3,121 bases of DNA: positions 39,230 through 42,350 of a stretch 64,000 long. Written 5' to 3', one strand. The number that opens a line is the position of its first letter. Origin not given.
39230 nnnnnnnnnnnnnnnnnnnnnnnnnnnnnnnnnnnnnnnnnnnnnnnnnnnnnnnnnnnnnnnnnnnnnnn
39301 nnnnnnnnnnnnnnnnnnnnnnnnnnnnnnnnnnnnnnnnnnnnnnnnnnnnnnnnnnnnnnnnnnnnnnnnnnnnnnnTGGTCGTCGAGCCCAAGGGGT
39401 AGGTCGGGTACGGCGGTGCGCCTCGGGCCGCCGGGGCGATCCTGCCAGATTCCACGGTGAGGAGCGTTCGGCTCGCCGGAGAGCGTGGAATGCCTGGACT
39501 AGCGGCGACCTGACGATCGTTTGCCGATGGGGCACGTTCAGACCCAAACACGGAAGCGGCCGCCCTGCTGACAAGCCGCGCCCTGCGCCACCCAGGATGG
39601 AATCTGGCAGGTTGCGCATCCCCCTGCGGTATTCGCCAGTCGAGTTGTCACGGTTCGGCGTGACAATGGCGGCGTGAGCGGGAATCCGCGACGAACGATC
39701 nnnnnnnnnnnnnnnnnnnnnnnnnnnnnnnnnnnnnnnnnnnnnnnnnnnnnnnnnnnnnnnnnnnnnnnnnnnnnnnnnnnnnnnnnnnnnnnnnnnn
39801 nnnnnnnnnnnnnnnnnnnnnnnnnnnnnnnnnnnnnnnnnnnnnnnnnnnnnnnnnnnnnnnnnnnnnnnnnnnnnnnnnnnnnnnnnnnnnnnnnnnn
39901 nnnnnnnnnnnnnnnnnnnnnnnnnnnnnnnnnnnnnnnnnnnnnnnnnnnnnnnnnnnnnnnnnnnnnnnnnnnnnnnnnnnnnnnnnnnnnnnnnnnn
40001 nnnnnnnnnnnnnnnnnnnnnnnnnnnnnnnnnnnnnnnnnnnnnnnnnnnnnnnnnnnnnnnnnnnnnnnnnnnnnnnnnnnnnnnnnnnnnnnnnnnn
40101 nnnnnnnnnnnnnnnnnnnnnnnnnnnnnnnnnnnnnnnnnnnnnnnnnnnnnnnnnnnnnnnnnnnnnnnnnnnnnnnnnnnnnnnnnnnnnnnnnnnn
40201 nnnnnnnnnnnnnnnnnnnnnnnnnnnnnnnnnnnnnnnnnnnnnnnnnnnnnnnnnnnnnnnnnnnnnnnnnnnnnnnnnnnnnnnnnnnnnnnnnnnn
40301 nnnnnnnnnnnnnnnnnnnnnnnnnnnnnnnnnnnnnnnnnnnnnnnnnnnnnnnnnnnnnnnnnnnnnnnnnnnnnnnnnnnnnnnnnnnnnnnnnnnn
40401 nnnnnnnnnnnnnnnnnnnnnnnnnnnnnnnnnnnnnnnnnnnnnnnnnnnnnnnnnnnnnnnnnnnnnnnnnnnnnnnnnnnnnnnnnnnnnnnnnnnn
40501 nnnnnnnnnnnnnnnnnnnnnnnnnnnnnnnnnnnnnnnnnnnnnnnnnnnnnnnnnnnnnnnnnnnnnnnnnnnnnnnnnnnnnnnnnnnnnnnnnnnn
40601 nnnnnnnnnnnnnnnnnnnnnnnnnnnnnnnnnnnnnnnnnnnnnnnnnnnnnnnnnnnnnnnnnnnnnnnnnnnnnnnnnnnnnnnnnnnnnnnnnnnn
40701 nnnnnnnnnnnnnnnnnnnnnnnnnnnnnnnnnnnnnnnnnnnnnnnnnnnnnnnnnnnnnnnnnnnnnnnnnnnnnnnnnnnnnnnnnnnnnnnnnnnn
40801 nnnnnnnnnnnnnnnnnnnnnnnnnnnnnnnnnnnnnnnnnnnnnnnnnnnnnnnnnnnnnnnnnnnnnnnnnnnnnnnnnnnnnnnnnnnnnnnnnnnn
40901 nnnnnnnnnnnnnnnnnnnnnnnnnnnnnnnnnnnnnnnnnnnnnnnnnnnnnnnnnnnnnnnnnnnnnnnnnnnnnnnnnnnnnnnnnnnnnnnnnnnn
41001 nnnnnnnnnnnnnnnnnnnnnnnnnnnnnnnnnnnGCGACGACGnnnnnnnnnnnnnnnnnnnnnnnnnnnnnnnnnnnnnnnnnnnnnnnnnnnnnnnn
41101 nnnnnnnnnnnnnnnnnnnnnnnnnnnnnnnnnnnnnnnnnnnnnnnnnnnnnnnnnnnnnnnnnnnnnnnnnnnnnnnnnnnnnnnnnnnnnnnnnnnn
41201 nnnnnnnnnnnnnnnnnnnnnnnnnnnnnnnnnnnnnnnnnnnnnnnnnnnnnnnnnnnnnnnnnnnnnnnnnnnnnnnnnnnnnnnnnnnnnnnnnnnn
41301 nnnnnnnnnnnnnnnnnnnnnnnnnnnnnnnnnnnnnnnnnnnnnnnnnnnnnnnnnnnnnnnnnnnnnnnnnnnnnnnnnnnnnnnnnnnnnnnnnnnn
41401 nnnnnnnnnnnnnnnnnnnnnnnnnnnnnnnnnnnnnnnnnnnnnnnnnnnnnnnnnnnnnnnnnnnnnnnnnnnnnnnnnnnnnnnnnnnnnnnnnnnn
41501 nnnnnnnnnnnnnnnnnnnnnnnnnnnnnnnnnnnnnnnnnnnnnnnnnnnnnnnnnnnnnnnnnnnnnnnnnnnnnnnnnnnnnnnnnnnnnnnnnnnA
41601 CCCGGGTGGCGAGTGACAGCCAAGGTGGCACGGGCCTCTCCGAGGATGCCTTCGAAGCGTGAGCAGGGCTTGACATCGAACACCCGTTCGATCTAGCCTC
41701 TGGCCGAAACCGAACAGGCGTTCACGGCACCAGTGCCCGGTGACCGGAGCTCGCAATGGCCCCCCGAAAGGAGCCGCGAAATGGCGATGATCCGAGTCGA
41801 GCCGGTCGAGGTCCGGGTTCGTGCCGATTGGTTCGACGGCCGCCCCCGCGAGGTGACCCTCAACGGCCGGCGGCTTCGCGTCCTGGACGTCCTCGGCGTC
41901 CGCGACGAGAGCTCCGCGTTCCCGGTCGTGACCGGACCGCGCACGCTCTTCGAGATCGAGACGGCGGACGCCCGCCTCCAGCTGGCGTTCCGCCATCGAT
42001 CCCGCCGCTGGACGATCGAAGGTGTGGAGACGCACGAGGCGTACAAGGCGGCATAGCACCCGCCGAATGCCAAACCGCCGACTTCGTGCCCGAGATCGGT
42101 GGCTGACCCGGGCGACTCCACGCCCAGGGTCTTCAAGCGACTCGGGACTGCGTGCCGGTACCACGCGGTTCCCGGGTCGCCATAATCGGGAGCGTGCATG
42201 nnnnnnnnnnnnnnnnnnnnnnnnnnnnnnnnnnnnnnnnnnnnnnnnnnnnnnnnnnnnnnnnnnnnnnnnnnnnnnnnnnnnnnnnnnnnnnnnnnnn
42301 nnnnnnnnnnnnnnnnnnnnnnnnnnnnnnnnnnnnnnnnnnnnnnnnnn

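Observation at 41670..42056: A near-exact copy of the lexA promoter/SOS box drives an uncharacterised 91-aa gene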

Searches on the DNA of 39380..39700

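Call 95: search_rna_families(source=window, start=39380, end=39700, threshold=evalue, max_evalue=10)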
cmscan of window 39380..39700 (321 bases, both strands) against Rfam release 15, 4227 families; matches with E-value up to 10: 1.
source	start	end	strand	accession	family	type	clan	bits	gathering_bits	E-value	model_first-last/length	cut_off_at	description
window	39439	39507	+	RF02175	SMAD5-AS1_3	Gene; lncRNA;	-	10.6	60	4.5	1-125/125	no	SMAD5 antisense RNA 1 conserved region 3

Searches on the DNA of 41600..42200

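Call 55: search_rna_families(source=window, start=41600, end=42200, threshold=evalue, max_evalue=10)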
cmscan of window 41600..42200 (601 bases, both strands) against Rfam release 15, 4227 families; matches with E-value up to 10: 1.
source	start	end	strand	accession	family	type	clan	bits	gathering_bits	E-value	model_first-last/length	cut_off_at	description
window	41818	41874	-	RF03006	M23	Gene; sRNA;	-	15.4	41.2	4.6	7-50/53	no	M23 RNA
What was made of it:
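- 41725..41746 (+): 5'UTR hairpin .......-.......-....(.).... The 7-nt loop is near-invariant and the stems differ between lineages. No Rfam match (call 55).
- Tried and rejected: Rfam found nothing (call 55).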
